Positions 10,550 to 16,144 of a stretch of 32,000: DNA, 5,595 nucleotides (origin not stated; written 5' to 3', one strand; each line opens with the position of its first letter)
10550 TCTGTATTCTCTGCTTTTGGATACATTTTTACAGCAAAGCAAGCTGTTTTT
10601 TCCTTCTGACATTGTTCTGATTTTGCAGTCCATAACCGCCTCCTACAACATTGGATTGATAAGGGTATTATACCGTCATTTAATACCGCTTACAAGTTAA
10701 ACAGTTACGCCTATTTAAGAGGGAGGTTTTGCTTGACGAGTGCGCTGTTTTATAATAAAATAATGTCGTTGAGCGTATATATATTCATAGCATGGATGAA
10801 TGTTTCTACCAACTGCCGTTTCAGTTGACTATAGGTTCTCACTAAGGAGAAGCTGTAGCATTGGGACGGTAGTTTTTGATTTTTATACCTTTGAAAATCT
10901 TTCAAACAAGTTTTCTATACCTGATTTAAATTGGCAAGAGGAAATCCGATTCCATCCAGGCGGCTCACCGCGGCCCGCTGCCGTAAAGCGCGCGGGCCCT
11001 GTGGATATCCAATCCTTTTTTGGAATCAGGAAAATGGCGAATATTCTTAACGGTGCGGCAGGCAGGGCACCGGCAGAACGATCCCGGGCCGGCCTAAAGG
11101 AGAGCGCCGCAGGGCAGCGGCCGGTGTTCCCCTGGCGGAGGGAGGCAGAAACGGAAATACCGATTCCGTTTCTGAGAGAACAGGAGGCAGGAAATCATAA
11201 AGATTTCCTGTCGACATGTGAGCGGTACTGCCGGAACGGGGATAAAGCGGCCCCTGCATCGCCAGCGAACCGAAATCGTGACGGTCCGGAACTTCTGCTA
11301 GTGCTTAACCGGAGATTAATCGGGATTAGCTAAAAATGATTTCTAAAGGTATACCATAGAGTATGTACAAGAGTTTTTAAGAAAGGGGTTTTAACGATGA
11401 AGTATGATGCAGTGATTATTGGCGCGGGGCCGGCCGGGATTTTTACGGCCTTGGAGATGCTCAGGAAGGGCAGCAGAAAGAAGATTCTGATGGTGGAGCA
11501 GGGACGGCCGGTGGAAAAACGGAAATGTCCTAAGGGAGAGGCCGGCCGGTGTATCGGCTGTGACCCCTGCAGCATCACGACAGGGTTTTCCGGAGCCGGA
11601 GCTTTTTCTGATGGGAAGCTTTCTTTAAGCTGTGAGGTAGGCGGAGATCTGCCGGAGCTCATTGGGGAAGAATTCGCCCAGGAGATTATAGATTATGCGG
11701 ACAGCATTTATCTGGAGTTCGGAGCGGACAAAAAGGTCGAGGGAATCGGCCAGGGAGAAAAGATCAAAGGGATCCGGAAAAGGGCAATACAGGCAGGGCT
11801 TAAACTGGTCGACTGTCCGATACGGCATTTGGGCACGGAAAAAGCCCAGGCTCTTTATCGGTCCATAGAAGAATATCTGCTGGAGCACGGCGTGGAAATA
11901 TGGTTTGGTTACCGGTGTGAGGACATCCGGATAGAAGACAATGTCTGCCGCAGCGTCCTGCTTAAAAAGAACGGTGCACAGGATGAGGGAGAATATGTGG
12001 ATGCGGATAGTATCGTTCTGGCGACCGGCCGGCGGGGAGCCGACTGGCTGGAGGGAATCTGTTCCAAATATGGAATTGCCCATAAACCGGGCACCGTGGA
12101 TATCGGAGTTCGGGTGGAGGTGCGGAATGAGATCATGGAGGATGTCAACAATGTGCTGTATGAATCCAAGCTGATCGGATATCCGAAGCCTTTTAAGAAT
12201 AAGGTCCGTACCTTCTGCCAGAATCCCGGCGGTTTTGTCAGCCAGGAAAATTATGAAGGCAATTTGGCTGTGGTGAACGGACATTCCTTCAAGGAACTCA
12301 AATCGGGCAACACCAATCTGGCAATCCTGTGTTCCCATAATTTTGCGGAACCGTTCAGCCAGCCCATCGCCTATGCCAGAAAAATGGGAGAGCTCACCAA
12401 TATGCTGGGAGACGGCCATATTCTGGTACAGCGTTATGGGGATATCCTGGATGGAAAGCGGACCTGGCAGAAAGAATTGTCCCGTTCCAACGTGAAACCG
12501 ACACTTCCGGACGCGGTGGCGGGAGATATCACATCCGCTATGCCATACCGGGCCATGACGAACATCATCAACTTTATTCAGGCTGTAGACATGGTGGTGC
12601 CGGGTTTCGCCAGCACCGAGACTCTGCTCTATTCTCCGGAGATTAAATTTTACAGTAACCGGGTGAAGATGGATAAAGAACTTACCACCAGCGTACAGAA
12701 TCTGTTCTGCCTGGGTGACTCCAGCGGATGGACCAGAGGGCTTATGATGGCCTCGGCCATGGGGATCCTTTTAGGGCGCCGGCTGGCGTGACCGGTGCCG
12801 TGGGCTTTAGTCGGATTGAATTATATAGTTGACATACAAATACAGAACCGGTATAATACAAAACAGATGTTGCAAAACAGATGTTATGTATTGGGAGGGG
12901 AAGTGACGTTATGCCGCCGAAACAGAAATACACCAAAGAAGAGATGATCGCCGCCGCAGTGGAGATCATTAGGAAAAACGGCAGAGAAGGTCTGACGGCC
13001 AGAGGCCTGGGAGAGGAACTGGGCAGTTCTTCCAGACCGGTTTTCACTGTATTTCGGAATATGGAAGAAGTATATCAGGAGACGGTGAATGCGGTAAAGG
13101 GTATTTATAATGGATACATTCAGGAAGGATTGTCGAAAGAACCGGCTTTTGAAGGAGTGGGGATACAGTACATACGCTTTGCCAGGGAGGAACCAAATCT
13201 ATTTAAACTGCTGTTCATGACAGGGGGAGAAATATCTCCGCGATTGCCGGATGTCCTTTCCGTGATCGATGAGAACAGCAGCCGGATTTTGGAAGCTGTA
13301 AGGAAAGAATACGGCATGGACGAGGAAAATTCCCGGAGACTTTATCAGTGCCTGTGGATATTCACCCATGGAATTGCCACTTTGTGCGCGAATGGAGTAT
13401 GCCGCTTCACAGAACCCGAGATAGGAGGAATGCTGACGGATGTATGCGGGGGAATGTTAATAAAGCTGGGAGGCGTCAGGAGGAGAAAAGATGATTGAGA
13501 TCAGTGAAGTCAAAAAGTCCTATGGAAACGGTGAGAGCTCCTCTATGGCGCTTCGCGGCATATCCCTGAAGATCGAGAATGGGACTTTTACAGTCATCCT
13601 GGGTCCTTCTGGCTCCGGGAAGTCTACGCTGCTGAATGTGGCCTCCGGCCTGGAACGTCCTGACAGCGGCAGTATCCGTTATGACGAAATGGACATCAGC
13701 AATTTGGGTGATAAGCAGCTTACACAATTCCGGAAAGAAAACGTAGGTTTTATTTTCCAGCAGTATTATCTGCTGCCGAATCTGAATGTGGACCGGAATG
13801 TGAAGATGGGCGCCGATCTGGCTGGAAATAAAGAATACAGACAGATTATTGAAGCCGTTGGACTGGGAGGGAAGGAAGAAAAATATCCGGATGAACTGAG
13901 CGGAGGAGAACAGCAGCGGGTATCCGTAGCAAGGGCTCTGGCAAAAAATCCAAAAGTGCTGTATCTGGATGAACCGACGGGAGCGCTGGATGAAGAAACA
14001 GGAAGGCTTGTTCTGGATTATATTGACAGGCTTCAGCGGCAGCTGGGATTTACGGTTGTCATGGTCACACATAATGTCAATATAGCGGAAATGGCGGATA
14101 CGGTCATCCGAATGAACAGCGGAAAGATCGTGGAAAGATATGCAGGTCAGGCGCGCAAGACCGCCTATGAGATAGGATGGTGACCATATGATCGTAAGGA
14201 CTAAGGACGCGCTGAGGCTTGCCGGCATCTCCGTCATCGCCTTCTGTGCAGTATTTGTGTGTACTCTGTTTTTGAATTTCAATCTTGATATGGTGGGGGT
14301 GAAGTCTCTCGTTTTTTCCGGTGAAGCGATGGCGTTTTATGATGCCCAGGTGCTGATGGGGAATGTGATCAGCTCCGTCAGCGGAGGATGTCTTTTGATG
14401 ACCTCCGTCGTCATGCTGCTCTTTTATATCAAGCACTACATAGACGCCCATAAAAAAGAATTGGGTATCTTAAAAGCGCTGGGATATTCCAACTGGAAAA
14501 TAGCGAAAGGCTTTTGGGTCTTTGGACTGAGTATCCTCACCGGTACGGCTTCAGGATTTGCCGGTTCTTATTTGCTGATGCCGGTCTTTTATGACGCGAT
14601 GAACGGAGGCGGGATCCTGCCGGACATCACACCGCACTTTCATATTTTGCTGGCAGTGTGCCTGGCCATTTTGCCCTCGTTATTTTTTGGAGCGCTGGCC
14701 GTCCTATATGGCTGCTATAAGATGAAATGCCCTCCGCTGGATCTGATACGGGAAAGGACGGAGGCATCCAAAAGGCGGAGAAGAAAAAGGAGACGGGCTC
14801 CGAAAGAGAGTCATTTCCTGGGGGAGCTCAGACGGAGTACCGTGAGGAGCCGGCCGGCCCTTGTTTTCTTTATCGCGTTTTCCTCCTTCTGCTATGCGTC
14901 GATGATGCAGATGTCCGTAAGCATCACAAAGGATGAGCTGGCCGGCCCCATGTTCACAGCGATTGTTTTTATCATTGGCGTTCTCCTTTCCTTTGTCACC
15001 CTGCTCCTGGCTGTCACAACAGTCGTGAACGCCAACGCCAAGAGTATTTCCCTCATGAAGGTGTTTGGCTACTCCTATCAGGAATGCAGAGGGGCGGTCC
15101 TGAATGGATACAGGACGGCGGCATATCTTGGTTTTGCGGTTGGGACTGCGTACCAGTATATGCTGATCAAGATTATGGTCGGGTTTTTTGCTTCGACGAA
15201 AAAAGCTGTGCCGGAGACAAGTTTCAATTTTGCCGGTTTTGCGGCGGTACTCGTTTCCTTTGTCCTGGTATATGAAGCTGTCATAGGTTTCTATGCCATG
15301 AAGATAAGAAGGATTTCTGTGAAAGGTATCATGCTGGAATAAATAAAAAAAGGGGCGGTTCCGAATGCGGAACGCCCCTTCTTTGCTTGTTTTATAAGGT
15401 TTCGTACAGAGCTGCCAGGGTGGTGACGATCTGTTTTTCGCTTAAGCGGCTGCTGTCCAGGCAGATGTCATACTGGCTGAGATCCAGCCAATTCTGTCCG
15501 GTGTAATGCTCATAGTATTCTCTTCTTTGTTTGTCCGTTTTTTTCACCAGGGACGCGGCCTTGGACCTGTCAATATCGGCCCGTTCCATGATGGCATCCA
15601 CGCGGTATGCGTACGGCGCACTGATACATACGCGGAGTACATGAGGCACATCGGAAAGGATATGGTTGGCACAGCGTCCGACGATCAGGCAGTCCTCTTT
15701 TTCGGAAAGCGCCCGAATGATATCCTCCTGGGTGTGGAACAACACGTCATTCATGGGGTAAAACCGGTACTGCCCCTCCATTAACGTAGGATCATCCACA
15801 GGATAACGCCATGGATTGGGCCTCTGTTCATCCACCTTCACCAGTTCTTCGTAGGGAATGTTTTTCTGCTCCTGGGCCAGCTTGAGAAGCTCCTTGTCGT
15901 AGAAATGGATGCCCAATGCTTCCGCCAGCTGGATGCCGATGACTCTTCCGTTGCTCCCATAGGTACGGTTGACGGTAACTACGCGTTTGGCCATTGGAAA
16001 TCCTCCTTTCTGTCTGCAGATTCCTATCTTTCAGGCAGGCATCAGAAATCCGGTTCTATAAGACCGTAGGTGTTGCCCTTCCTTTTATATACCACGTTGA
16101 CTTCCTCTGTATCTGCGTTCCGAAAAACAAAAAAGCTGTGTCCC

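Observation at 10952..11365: Hairpin-dense 0.4 kb GC-rich non-coding element just upstream of an FAD-oxidoreductase gene: candidate unclassified structured RNA (copy B)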

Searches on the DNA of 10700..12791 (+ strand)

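Call 7: search_rna_families(source=window, start=10700, end=11450, threshold=evalue, max_evalue=10, show_alignments=2)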
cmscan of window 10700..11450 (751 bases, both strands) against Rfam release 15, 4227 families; matches with E-value up to 10: 5.
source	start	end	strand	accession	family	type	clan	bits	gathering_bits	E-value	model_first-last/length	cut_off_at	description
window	10755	10851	+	RF00167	Purine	Cis-reg; riboswitch;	CL00123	44.6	37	4.4e-06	1-102/102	no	Purine riboswitch aptamer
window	11124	11181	+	RF01762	whalefall-1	Gene; sRNA;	-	15.5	37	0.46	1-56/56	no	Whalefall-1 RNA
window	11067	11127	+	RF02965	CyVA-1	Gene; sRNA;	-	15.1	41.4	3.2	1-77/77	no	CyVA-1 RNA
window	11144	11255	+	RF01702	Cyano-2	Gene; sRNA;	-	11.6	40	2.5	1-204/204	no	Cyano-2 RNA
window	11097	11214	-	RF02876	AS-pc02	Gene; antisense;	-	11.2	40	4.2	1-185/185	no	Antisense to pHK01_099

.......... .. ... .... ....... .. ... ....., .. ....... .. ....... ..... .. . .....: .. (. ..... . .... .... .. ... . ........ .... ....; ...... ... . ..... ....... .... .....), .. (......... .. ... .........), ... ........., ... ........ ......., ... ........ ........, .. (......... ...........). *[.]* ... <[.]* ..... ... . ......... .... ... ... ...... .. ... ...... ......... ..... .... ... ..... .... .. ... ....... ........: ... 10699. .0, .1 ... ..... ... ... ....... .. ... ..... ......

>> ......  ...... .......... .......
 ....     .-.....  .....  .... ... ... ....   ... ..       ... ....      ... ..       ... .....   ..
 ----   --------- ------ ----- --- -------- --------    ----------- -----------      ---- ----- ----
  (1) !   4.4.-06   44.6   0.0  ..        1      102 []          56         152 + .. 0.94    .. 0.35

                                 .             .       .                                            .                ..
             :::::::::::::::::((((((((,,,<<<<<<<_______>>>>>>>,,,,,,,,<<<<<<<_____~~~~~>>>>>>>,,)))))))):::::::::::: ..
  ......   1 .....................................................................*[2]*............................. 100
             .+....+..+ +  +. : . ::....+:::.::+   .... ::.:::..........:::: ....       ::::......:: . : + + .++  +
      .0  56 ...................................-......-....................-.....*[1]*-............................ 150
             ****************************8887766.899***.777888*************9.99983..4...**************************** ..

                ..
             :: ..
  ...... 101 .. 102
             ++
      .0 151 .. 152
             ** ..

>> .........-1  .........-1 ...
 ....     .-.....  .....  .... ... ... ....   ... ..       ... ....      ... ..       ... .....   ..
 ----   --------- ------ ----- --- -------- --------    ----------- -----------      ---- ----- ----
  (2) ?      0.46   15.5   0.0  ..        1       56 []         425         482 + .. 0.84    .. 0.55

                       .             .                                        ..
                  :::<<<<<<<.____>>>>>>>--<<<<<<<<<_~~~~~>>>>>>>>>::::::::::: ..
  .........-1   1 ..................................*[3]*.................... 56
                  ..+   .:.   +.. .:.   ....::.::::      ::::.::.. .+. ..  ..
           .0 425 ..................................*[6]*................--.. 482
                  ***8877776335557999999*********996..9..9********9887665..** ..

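Call 80: search_rna_families(sources=[L018, L033, L025, L026, L036], threshold=gathering)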
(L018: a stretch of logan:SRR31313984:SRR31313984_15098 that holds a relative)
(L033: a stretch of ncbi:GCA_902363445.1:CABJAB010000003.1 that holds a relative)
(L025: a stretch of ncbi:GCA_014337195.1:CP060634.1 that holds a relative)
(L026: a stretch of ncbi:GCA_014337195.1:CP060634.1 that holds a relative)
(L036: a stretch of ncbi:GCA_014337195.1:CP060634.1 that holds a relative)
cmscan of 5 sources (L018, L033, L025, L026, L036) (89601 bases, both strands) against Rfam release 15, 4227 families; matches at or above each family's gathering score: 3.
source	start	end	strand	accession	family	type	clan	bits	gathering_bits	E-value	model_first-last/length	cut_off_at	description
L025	9518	9590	+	RF00005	tRNA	Gene; tRNA;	CL00001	71.8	29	1.4e-13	1-71/71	no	tRNA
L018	3762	3858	+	RF00167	Purine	Cis-reg; riboswitch;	CL00123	48.5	37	5.9e-05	1-102/102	no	Purine riboswitch aptamer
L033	9532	9628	+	RF00167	Purine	Cis-reg; riboswitch;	CL00123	41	37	0.0038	1-102/102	no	Purine riboswitch aptamer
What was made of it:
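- On Purine riboswitch (RF00167), the neighbour and not the element: Conserved in L018 (48.5 bits) and L033 (41 bits) (call 80).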

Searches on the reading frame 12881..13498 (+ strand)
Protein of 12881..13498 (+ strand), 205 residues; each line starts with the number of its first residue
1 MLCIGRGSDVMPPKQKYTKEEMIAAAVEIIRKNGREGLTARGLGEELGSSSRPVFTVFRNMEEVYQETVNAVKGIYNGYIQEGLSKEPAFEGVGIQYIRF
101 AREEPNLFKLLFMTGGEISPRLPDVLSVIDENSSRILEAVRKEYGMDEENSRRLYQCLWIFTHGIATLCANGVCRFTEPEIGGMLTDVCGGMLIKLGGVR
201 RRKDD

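Call 13: search_protein_families(library=pfam, proteins=[window:12881-13498:+])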
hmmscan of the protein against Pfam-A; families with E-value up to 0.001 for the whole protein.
window:12881-13498:+ (205 aa): 1 family
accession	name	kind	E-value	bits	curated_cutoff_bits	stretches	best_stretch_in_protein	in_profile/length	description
PF13305.11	TetR_C_33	-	7e-09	36.7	26.8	1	93-174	4-86/103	Tetracyclin repressor-like, C-terminal domain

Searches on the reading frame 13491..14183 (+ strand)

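Call 13: search_protein_families(library=pfam, proteins=[window:13491-14183:+])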
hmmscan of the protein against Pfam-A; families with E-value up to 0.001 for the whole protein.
window:13491-14183:+ (230 aa): 6 families
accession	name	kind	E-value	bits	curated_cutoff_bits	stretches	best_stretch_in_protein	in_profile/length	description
PF00005.33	ABC_tran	-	2.2e-35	122.7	25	1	21-163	1-136/137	ABC transporter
PF02463.25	SMC_N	-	3.5e-09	36.8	40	1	32-210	25-213/220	RecF/RecN/SMC N terminal domain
PF13304.12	AAA_21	-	6.7e-07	30.1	27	0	33-56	1-24/304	AAA domain, putative AbiEii toxin, Type IV TA system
PF13555.12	AAA_29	-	0.00012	22.2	27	1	26-49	17-40/61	P-loop containing region of AAA domain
PF09818.15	ABC_ATPase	-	0.00051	19.6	23.2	0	169-214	206-252/283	P-loop domain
PF03193.22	RsgA_GTPase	-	0.00062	20.1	30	0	22-53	98-128/174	RsgA GTPase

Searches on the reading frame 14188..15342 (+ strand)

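Call 13: search_protein_families(library=pfam, proteins=[window:14188-15342:+])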
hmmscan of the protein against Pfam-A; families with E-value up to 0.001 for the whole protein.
window:14188-15342:+ (384 aa): 1 family
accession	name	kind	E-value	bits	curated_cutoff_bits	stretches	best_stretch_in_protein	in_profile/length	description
PF02687.27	FtsX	-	5.3e-15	56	25.5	2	66-173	4-113/120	FtsX-like permease C-terminal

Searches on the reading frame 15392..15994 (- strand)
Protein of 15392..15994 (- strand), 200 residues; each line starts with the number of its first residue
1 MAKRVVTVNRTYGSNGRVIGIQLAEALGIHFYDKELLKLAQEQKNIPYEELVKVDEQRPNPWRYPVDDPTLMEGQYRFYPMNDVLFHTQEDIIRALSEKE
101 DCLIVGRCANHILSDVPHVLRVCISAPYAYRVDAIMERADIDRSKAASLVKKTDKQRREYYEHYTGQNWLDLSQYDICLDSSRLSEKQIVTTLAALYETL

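Call 28: search_protein_families(library=pfam, proteins=[window:15392-15994:-])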
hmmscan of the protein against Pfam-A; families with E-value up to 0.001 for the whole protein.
window:15392-15994:- (200 aa): 1 family
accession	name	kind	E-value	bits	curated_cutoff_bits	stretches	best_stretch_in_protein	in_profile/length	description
PF13189.12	Cytidylate_kin2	-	3.6e-51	174.2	28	1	5-183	1-176/176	Cytidylate kinase-like family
